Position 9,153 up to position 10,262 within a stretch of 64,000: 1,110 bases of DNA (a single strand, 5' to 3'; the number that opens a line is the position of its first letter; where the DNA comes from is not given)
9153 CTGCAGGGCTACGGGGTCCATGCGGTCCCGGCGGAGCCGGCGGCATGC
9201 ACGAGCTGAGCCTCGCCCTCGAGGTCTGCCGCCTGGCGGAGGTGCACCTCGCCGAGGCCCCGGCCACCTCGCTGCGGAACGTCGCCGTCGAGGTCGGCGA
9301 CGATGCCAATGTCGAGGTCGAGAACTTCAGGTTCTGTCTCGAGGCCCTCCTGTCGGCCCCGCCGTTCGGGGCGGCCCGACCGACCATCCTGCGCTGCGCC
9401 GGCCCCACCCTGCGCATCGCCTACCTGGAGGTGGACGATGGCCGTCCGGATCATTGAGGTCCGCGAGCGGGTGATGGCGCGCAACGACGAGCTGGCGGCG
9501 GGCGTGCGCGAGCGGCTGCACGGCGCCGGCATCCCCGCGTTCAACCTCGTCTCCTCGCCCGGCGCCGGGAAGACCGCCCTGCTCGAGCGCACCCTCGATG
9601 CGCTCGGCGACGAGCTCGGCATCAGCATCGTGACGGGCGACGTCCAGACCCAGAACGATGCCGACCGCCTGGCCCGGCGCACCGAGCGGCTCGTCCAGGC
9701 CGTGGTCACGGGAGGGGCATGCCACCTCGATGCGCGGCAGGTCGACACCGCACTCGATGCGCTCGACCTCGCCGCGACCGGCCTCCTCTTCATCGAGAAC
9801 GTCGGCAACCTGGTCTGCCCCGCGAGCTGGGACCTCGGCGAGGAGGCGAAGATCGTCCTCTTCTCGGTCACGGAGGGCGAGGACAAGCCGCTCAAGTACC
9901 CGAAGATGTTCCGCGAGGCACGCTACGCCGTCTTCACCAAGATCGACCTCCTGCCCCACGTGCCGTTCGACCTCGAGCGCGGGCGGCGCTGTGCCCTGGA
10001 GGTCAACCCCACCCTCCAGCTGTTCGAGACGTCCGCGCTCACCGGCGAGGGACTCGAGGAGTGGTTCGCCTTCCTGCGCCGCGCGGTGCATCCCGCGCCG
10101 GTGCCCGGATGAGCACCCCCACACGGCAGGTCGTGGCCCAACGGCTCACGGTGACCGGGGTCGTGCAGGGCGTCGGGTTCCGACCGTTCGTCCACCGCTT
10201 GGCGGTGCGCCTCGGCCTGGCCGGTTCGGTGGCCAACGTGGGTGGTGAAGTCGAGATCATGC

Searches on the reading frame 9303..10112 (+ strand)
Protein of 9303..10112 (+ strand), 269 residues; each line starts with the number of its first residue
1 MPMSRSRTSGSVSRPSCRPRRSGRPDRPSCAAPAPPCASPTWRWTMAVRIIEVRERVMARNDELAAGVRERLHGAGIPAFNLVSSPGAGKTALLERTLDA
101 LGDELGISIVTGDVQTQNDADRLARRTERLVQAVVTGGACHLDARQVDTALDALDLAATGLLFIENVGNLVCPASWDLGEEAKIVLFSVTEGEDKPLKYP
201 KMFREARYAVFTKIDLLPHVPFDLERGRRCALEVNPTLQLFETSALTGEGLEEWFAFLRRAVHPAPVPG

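Call 57: search_protein_families(library=pfam, proteins=[window:9303-10112:+], max_evalue=0.0001)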
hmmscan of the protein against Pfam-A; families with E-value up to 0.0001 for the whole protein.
window:9303-10112:+ (269 aa): 1 family
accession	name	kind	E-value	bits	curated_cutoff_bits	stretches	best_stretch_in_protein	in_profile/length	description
PF02492.25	cobW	-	1e-17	64.7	20.7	1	79-240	2-178/180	CobW/HypB/UreG, nucleotide-binding domain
